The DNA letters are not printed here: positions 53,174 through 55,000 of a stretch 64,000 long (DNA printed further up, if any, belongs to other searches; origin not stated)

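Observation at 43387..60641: Exopolysaccharide locus whose gene set matches the exosortase/PEP-CTERM-associated module (ligase-ACP-AsnB-deacetylase-GT4x2 + sugar transferase + Wza-like + PEP-CTERM protein)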

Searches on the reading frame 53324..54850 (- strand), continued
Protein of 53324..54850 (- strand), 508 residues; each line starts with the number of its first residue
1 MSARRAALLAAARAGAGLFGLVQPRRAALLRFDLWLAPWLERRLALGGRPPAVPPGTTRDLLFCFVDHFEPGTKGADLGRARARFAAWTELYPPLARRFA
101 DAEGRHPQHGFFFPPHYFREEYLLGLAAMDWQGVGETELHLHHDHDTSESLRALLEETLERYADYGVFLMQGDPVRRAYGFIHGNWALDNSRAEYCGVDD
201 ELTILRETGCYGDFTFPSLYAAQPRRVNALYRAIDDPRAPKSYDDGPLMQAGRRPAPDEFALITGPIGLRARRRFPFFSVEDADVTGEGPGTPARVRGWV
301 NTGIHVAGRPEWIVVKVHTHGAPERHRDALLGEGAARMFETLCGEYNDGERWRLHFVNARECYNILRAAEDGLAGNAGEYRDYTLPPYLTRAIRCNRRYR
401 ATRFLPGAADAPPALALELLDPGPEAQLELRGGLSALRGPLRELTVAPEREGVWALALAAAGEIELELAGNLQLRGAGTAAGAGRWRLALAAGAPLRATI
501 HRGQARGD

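Call 35: search_protein_families(library=ncbifam, proteins=[L004:880-1641:+, L004:1786-4386:+, L004:4410-5669:+, L004:7010-8293:+, L004:8814-10001:+, L004:11169-12155:+, L004:12139-13218:+, L004:13225-14340:+, L004:16057-18573:+], max_evalue=0.001)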
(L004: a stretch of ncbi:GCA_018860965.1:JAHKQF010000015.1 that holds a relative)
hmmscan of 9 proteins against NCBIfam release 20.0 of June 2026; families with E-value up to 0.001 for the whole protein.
L004:880-1641:+ (253 aa): 8 families
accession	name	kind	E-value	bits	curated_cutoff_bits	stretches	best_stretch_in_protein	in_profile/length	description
NF033554.9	floc_PepA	equivalog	1.4e-49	169.3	80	1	9-252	5-261/261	flocculation-associated PEP-CTERM protein PepA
NF041538.1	PEP_EDSA_1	subfamily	2.6e-07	30.6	100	1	221-251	278-307/307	EDSAP-1 family PEP-CTERM protein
NF038125.1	PEP_CTERM_THxN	subfamily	7e-07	29.1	85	1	224-251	218-246/246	THxN family PEP-CTERM protein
NF038129.1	PEP_NF038129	equivalog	2.8e-05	24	65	1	198-251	140-194/194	NF038129 family PEP-CTERM protein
TIGR02595.1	PEP_CTERM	domain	7.6e-05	23.3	16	1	228-252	1-23/24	PEP-CTERM sorting domain-containing protein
NF038118.1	PEP_CTERM_CCXG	equivalog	0.00023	20.9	90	1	224-251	172-199/199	CCXG family PEP-CTERM protein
NF038124.1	PEP_CTERM_TLD_A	exception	0.00031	20.4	100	1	224-251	207-234/235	PEP_CTERM-anchored TLD domain-containing protein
NF038126.1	PEP_CTERM_FxDxF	subfamily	0.0004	20.6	50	1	149-251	75-165/165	FxDxF family PEP-CTERM protein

L004:1786-4386:+ (866 aa): 20 families
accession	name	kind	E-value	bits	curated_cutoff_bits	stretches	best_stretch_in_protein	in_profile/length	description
TIGR02917.1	PEP_TPR_lipo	equivalog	2.7e-93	313.5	312.2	1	11-854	5-842/899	XrtA/PEP-CTERM system TPR-repeat protein PrsT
NF040959.1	MamA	equivalog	9e-20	71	200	1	224-332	59-167/204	magnetosome protein MamA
TIGR02521.1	type_IV_pilW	equivalog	6.3e-15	55.4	154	1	23-163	27-167/234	type IV pilus biogenesis/stability protein PilW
TIGR03939.1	PGA_TPR_OMP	equivalog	1.3e-13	50.1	366.65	2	195-294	386-487/800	poly-beta-1,6 N-acetyl-D-glucosamine export porin PgaA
NF008757.0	PRK11788.1-5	equivalog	1.3e-10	41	363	0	33-155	186-306/388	lipopolysaccharide assembly protein LapB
NF033920.0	C39_PA2778_fam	equivalog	1.5e-10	40.9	150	0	756-846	164-255/255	PA2778 family cysteine peptidase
TIGR02552.1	LcrH_SycD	equivalog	7.2e-10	38.7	104.8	0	216-296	32-112/136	SycD/LcrH family type III secretion system chaperone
NF052415.1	T3SS_chap_SctY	equivalog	6.3e-09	36.3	70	0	37-93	16-72/106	type III secretion apparatus assembly chaperone SctY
NF008755.0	PRK11788.1-3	equivalog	1.7e-08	34.2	430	0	33-143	186-292/388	lipopolysaccharide assembly protein LapB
TIGR03302.1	OM_YfiO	subfamily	1.4e-07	31.3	81.4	0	9-86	4-95/239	outer membrane protein assembly factor BamD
TIGR02795.1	tol_pal_ybgF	equivalog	2.1e-07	31.6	90.1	0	520-575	9-67/119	tol-pal system protein YbgF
NF008520.0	PRK11447.1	equivalog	4.5e-07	28.1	858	0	225-342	592-709/1157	cellulose synthase complex outer membrane protein BcsC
NF008753.0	PRK11788.1-1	equivalog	3.5e-06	26.4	395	1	36-157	189-308/389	lipopolysaccharide assembly protein LapB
NF008756.0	PRK11788.1-4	equivalog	4e-06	26.1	474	1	34-156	187-307/389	lipopolysaccharide assembly protein LapB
NF047481.1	lipo_LIC12587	subfamily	5.2e-05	22.7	200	1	683-790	60-170/213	LIC12587 family lipoprotein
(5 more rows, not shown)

L004:4410-5669:+ (419 aa): 14 families
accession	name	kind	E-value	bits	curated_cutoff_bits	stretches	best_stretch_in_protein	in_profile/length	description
TIGR03087.1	stp1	hypoth_equivalog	1.3e-59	202.4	316.65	1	27-413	10-394/397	TIGR03087 family PEP-CTERM/XrtA system glycosyltransferase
TIGR03088.1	stp2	hypoth_equivalog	6.7e-10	38.5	409.05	1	297-413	253-370/374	TIGR03088 family PEP-CTERM/XrtA system glycosyltransferase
TIGR03999.1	thiol_BshA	equivalog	2.6e-07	29.9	273.7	1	257-413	211-370/375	N-acetyl-alpha-D-glucosaminyl L-malate synthase BshA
TIGR04047.1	MSMEG_0565_glyc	hypoth_equivalog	7.5e-07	28.6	259.85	1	293-411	251-369/373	MSMEG_0565 family glycosyltransferase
NF047684.1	TeichurnBiosyTuaC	equivalog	1.2e-06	27.7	550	1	282-406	252-379/391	teichuronic acid biosynthesis protein TuaC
NF041010.1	glycosy_Agl16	equivalog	1.3e-06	27.5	575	1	176-412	113-347/352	glycosylation protein Agl16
NF047880.1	glyco_SdgA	exception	6.2e-06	25.1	800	1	269-410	338-484/488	serine-aspartate repeat adhesin O-glycosyltransferase SdgA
NF012028.0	PRK15484.1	subfamily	1.7e-05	24.1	618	1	306-413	266-375/380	lipopolysaccharide N-acetylglucosaminyltransferase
NF041876.1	EPS_EpsE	equivalog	2.3e-05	23.8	400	1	300-403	277-383/389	exopolysaccharide biosynthesis GT4 family glycosyltransferase EpsE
TIGR04063.1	stp3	hypoth_equivalog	4.6e-05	22.5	442.05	1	257-412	225-391/397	TIGR04063 family PEP-CTERM/XrtA system glycosyltransferase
NF053787.1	GlcN_PG_synth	equivalog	8.4e-05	21.6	480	1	334-412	278-355/361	N-acetylglucosaminyl phosphatidylglycerol synthase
TIGR02149.1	glgA_Coryne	subfamily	0.00015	21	302.4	1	333-413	299-387/391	glycogen synthase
NF038298.1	EPS_HpsO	equivalog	0.00032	19.6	575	1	334-412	305-383/388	hormogonium polysaccharide biosynthesis glycosyltransferase HpsO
TIGR02472.1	sucr_P_syn_N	equivalog_domain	0.00089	18.2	576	0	334-413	357-438/439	sucrose-phosphate synthase, putative, glycosyltransferase domain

L004:7010-8293:+ (427 aa): 12 families
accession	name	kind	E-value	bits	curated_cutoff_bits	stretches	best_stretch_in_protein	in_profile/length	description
NF041876.1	EPS_EpsE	equivalog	5.8e-11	42.2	400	1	200-346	208-357/389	exopolysaccharide biosynthesis GT4 family glycosyltransferase EpsE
NF046085.1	XrtY_assoc_Gly1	equivalog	1e-07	31.2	400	1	202-345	205-344/387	XrtY-associated glycosyltransferase XYAG1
NF047684.1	TeichurnBiosyTuaC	equivalog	1.3e-06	27.6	550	1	219-346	232-350/391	teichuronic acid biosynthesis protein TuaC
TIGR03088.1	stp2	hypoth_equivalog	6.5e-06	25.4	409.05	1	221-338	216-327/374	TIGR03088 family PEP-CTERM/XrtA system glycosyltransferase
NF038255.1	exopoly_VpsD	equivalog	1.1e-05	24.5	300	1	214-349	214-349/381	VpsD family glycosyltransferase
TIGR03999.1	thiol_BshA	equivalog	1.3e-05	24.3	273.7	1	209-337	202-326/375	N-acetyl-alpha-D-glucosaminyl L-malate synthase BshA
NF041010.1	glycosy_Agl16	equivalog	1.6e-05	23.9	575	1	196-359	168-327/352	glycosylation protein Agl16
NF050063.1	ProtGlycPglJ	equivalog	6.8e-05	22.2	500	1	204-336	192-319/363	N-acetylgalactosamine-N,N'-diacetylbacillosaminyl-diphospho-undecaprenol 4-alpha-N-acetylgalactosaminyltransferase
NF047880.1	glyco_SdgA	exception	0.00015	20.4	800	1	220-345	332-451/488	serine-aspartate repeat adhesin O-glycosyltransferase SdgA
NF053787.1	GlcN_PG_synth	equivalog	0.00027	19.9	480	1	207-346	197-322/361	N-acetylglucosaminyl phosphatidylglycerol synthase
TIGR03449.1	mycothiol_MshA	equivalog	0.00036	19.6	462.5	1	224-336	238-356/406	D-inositol-3-phosphate glycosyltransferase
TIGR04348.1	TIGR04348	equivalog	0.00075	18.6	300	0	199-309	130-239/310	selenoneine biosynthesis selenosugar synthase SenB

L004:8814-10001:+ (395 aa): 16 families
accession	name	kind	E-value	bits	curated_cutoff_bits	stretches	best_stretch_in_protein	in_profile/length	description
TIGR03937.1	PgaC_IcaA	equivalog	1.1e-22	80.6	422.3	1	15-173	4-162/407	poly-beta-1,6-N-acetyl-D-glucosamine synthase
TIGR03111.1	glyc2_xrt_Gpos1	hypoth_equivalog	6.2e-15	54.9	363.95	1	18-173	12-168/439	TIGR03111 family XrtG-associated glycosyltransferase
TIGR04242.1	nodulat_NodC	equivalog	1.7e-14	53.6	550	1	18-175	10-169/395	chitooligosaccharide synthase NodC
TIGR03965.1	mycofact_glyco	equivalog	6e-12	45.2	280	1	52-174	70-191/467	mycofactocin biosynthesis glycosyltransferase MftF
TIGR03469.1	HpnB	hypoth_equivalog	3e-09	36.4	379.25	1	32-167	19-165/386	hopene-associated glycosyltransferase HpnB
NF047683.1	TeichurnBiosyTuaG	equivalog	5e-09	36.2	400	1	56-245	6-192/252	teichuronic acid biosynthesis protein TuaG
NF041865.1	EpsU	equivalog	1e-06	28.1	700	1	45-282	28-270/394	exopolysaccharide biosynthesis GT2 family glycosyltransferase EpsU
NF041875.1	EPS_EpsD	equivalog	1.3e-06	28.1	370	1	58-194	1-133/325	exopolysaccharide biosynthesis glycosyltransferase EpsD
NF050050.1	ProtGlycPglI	equivalog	3.3e-06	26.7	500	1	56-162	2-108/306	GalNAc(5)-diNAcBac-PP-undecaprenol beta-1,3-glucosyltransferase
NF007482.0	PRK10073.1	equivalog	6.3e-06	25.4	423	1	56-165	6-113/334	glycosyltransferase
NF038299.1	EPS_HpsN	equivalog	1.4e-05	24.2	425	1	57-173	2-118/317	hormogonium polysaccharide biosynthesis glycosyltransferase HpsN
TIGR03030.1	CelA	equivalog_domain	1.9e-05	22.9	699.1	1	17-99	95-175/714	UDP-forming cellulose synthase catalytic subunit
NF008558.0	PRK11498.1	equivalog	6.4e-05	21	992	1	52-103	269-321/872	UDP-forming cellulose synthase catalytic subunit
NF053739.1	GlytfEpsEBac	equivalog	0.00013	21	450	1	56-133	1-78/265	glycosyltransferase EpsE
NF007986.1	PRK10714.1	equivalog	0.00026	20.1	529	1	55-164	5-117/316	undecaprenyl-phosphate 4-deoxy-4-formamido-L-arabinose transferase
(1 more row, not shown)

L004:11169-12155:+ (328 aa): 9 families
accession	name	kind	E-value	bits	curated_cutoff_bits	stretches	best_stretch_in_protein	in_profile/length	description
TIGR03938.2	deacetyl_PgaB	equivalog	4.6e-22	78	321.9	1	27-124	2-99/621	poly-beta-1,6-N-acetyl-D-glucosamine N-deacetylase PgaB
TIGR03933.1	PIA_icaB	equivalog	5.8e-14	52.2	248.35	1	46-129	30-112/245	intercellular adhesin biosynthesis polysaccharide N-deacetylase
NF011177.0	PRK14582.1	equivalog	5.9e-12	44.6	923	1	26-119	47-137/671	poly-beta-1,6-N-acetyl-D-glucosamine N-deacetylase PgaB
TIGR02764.1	spore_ybaN_pdaB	equivalog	4.5e-11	42.9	237.4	1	208-285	49-123/191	polysaccharide deacetylase family sporulation protein PdaB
TIGR02884.1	spore_pdaA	equivalog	3.6e-09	36.6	298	0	209-288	81-158/224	delta-lactam-biosynthetic de-N-acetylase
NF011176.0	PRK14581.1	equivalog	2.3e-07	29.4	1091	1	27-118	48-136/673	poly-beta-1,6-N-acetyl-D-glucosamine N-deacetylase PgaB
TIGR02873.1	spore_ylxY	hypoth_equivalog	7.3e-05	22.1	391.5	1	211-277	131-194/268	probable sporulation protein, polysaccharide deacetylase family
NF045820.1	PgAcgDacpgdA_Strep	equivalog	0.00035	19.5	800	0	209-265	312-368/463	peptidoglycan-N-acetylglucosamine deacetylase PgdA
TIGR03006.1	pepcterm_polyde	equivalog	0.00042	19.5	276.2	1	210-286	66-142/272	XrtA system polysaccharide deacetylase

L004:12139-13218:+ (359 aa): 42 families (the best 25 are shown)
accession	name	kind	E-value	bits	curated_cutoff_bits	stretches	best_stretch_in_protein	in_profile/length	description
TIGR03088.1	stp2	hypoth_equivalog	4.3e-41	141.2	409.05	1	8-355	2-370/374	TIGR03088 family PEP-CTERM/XrtA system glycosyltransferase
TIGR03999.1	thiol_BshA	equivalog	5.4e-32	111.1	273.7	1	193-355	208-370/375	N-acetyl-alpha-D-glucosaminyl L-malate synthase BshA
NF041876.1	EPS_EpsE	equivalog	2.9e-27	95.9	400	1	82-345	112-383/389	exopolysaccharide biosynthesis GT4 family glycosyltransferase EpsE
NF047880.1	glyco_SdgA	exception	1.5e-24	86.4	800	1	189-343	320-476/488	serine-aspartate repeat adhesin O-glycosyltransferase SdgA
NF047881.1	glyco_SdgB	exception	5.6e-23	81.4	800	1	186-350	323-488/496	serine-aspartate repeat adhesin O-glycosyltransferase SdgB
NF047684.1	TeichurnBiosyTuaC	equivalog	4.1e-22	78.6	550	1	189-351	224-382/391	teichuronic acid biosynthesis protein TuaC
NF007396.0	PRK09922.1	equivalog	8.9e-18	64.3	385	1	139-328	139-331/361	lipopolysaccharide 1,6-galactosyltransferase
NF050063.1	ProtGlycPglJ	equivalog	7.5e-17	61.6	500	1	143-343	152-352/363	N-acetylgalactosamine-N,N'-diacetylbacillosaminyl-diphospho-undecaprenol 4-alpha-N-acetylgalactosaminyltransferase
NF038011.1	PelF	equivalog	9.3e-16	57.9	100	1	155-353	276-487/489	GT4 family glycosyltransferase PelF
NF050056.1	ProtGlycPglH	equivalog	3.4e-15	56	600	1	190-352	185-347/354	GalNAc-alpha-(1->4)-GalNAc-alpha-(1->3)-diNAcBac-PP-undecaprenol alpha-1,4-N-acetyl-D-galactosaminyltransferase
TIGR02918.1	TIGR02918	equivalog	1.1e-14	54.1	574.6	1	188-346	323-482/500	accessory Sec system glycosyltransferase GtfA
TIGR02149.1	glgA_Coryne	subfamily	1.2e-14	54.3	302.4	1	141-353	150-385/391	glycogen synthase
TIGR04063.1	stp3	hypoth_equivalog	1.5e-14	53.7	442.05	1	195-355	224-392/397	TIGR04063 family PEP-CTERM/XrtA system glycosyltransferase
NF053787.1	GlcN_PG_synth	equivalog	1.6e-14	53.6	480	1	253-355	257-356/361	N-acetylglucosaminyl phosphatidylglycerol synthase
TIGR04005.1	wcaL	equivalog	1.6e-14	53.6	537.6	1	177-322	214-369/406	colanic acid biosynthesis glycosyltransferase WcaL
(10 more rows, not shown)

L004:13225-14340:+ (371 aa): 34 families (the best 25 are shown)
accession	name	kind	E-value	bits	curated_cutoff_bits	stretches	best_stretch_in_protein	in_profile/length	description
NF047684.1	TeichurnBiosyTuaC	equivalog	3.1e-29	102.1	550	1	6-349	3-359/391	teichuronic acid biosynthesis protein TuaC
NF041876.1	EPS_EpsE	equivalog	5.4e-28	98.3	400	1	178-344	187-361/389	exopolysaccharide biosynthesis GT4 family glycosyltransferase EpsE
TIGR03088.1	stp2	hypoth_equivalog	5.3e-25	88.2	409.05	1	178-345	161-339/374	TIGR03088 family PEP-CTERM/XrtA system glycosyltransferase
NF007396.0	PRK09922.1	equivalog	6.7e-21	74.5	385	1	180-362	161-346/361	lipopolysaccharide 1,6-galactosyltransferase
NF038229.1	Glyco4_Geo_Pelo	equivalog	8.6e-20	71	400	1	120-328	75-287/338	GPMC system family 4 glycosyltransferase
TIGR04005.1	wcaL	equivalog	2e-19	69.7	537.6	1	98-343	116-369/406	colanic acid biosynthesis glycosyltransferase WcaL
TIGR03999.1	thiol_BshA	equivalog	2.6e-19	69.4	273.7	1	108-351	92-345/375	N-acetyl-alpha-D-glucosaminyl L-malate synthase BshA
NF046085.1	XrtY_assoc_Gly1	equivalog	1.3e-17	63.7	400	1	170-356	175-361/387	XrtY-associated glycosyltransferase XYAG1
TIGR04047.1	MSMEG_0565_glyc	hypoth_equivalog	4.3e-17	62.2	259.85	1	152-371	135-371/373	MSMEG_0565 family glycosyltransferase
TIGR02149.1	glgA_Coryne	subfamily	1.8e-16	60.3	302.4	1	152-331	141-336/391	glycogen synthase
NF047880.1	glyco_SdgA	exception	1.2e-15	57.1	800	1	204-341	317-453/488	serine-aspartate repeat adhesin O-glycosyltransferase SdgA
TIGR04063.1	stp3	hypoth_equivalog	3.9e-15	55.6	442.05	1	178-366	181-387/397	TIGR04063 family PEP-CTERM/XrtA system glycosyltransferase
NF041879.1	EPS_EpsH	equivalog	9e-15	54.3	800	1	157-338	191-371/431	exopolysaccharide biosynthesis glycosyltransferase EpsH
TIGR03449.1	mycothiol_MshA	equivalog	3e-14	52.7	462.5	1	159-371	169-400/406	D-inositol-3-phosphate glycosyltransferase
TIGR04157.1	glyco_rSAM_CFB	subfamily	1.3e-12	47.5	400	1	205-333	230-355/406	TIGR04157 family glycosyltransferase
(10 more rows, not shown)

L004:16057-18573:+ (838 aa): 0 families

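Call 39: predict_structure(alignment_id=A2)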
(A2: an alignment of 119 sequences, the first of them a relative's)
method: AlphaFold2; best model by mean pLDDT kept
length: 508 residues; sequences in the alignment: 119
mean_pLDDT: 96.7   pTM: 0.95
mean pLDDT of the five models: 96.7, 96.3, 96.3, 96.2, 96.0
residues with pLDDT >= 90: 496; 70-90: 9; 50-70: 2; < 50: 1
segments of 3 or more residues with pLDDT < 50: none
pLDDT, mean of each block of 10 residues (from residue 1): 90 94 93 96 96 98 98 97 98 99 98 98 98 98 96 98 98 98 97 95 98 97 97 98 97 98 98 93 97 98 98 98 94 98 99 99 99 98 98 98 97 98 98 97 98 97 97 94 96 96 77
secondary structure, 60 per line:
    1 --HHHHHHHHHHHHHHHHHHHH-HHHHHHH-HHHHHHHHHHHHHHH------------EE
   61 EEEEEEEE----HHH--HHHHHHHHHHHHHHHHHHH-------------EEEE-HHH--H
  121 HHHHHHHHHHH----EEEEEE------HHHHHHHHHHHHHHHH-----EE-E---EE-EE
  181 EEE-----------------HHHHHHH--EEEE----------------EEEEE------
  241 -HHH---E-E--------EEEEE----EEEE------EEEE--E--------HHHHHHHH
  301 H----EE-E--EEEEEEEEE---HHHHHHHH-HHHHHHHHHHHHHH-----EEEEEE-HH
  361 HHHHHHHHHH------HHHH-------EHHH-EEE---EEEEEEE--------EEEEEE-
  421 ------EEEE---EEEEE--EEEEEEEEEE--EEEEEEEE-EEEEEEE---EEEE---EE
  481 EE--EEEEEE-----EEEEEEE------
elements in order: H3-22 H24-30 H32-46 E59-68 H78-96 E110-113 H120-131 E136-141 H148-163 E179-183 H201-207 E210-213 E230-234 E259-263 E268-271 E278-281 H293-301 E312-320 H324-331 H333-346 E352-357 H359-370 H377-380 E393-395 E399-405 E414-419 E427-430 E434-438 E441-450 E453-460 E462-468 E472-475 E479-482 E485-490 E496-502
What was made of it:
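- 53324..54850 (-): 508-aa 'conserved hypothetical'. It is a cytoplasmic deacetylase/glycoside-hydrolase-superfamily (β/α)7 barrel (core about 380 aa) plus a C-terminal β-sandwich present only in the longer (500-543 aa) close relatives. His-rich conserved motifs: DHFEP, HLHHDxD, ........, KVHTHG. AF2 pLDDT 96.7, pTM 0.95 (call 39).
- On Glycoside hydrolase/deacetylase (β/α)7-barrel superfamily: the 508-aa protein: pLDDT 96.7 (call 39).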

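Call 42: fold_search(model_id=the predicted structure, library=pdb)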
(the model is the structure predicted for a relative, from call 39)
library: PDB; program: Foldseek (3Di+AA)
matches with E <= 10: 623; with E <= 0.001: 3
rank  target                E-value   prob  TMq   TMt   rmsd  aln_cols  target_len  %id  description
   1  5zns_A                7.9e-05  1.00  0.35  0.45   8.0       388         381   10  Insect chitin deacetylase (released 2019-02-20)
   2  5z34_A                7.5e-04  1.00  0.39  0.51  10.4       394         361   10  The structure of a chitin deacetylase from Bombyx mori provide the first insight into insect chitin deacetylation mech (released 2019-02-20)
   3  5znt_A                8.9e-04  1.00  0.38  0.48   6.2       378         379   11  Insect chitin deacetylase (released 2019-02-20)
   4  3hoj                  6.3e-02  0.20  0.13  0.23  10.4       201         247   12  Crystal Structure of a Novel Engineered Retroaldolase: RA-22 (released 2009-08-25)
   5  8cbc_A                6.3e-02  0.14  0.22  0.24  19.3       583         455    8  Crystal structure of Thermothelomyces thermophila GH30 (double mutant EE) in complex with xylotriose. (released 2024-05-22)
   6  3kl0_A                8.5e-02  0.28  0.28  0.34  19.8       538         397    8  Crystal structure of the glucuronoxylan xylanohydrolase XynC from Bacillus subtilis (released 2010-12-08)
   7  4ou1                  9.0e-02  0.16  0.13  0.23  10.1       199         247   14  Crystal structure of a computationally designed retro-aldolase covalently bound to folding probe 1 [(6-methoxynaphthalen (released 2014-03-05)
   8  5vje_B                1.0e-01  0.16  0.20  0.26  10.2       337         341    9  Class II fructose-1,6-bisphosphate aldolase of Escherichia coli with D-glucitol 1,6-bisphosphate (released 2018-04-11)
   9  8c48_A                1.1e-01  0.11  0.22  0.24  20.6       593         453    8  Crystal structure of Thermothelomyces thermophila GH30 (double mutant EE) in complex with xylopentaose (released 2024-05-22)
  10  7df1_C                1.4e-01  0.10  0.21  0.25  20.4       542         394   10  Crystal structure of human CD98 heavy chain extracellular domain in complex with S1-F4 scFv (released 2022-12-07)
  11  7xca_A                1.5e-01  0.08  0.08  0.14  11.5       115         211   10  Crystal structure of the porcine astrovirus capsid spike domain (released 2023-03-29)
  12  7eip                  1.9e-01  0.57  0.15  0.09   9.3       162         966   10  Crystal structure of ligand-free chondroitin ABC lyase I (released 2021-08-25)
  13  6tfa_B                1.9e-01  0.16  0.14  0.25  10.0       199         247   12  Structure of the engineered retro-aldolase RA95.5-8F F112L (released 2020-06-03)
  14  7xca_B                1.9e-01  0.10  0.09  0.17  12.4       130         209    7  Crystal structure of the porcine astrovirus capsid spike domain (released 2023-03-29)
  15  1r8n                  2.3e-01  0.10  0.09  0.19  11.0       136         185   12  The Crystal Structure of the Kunitz (STI) Type Inhibitor from Seeds of Delonix regia (released 2004-05-25)
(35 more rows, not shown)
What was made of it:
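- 53324..54850 (-): Foldseek top hits are insect chitin deacetylases, E 8e-5 (call 42).
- On Glycoside hydrolase/deacetylase (β/α)7-barrel superfamily: the 508-aa protein: Foldseek E 8e-5, probability 1.0 (call 42).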
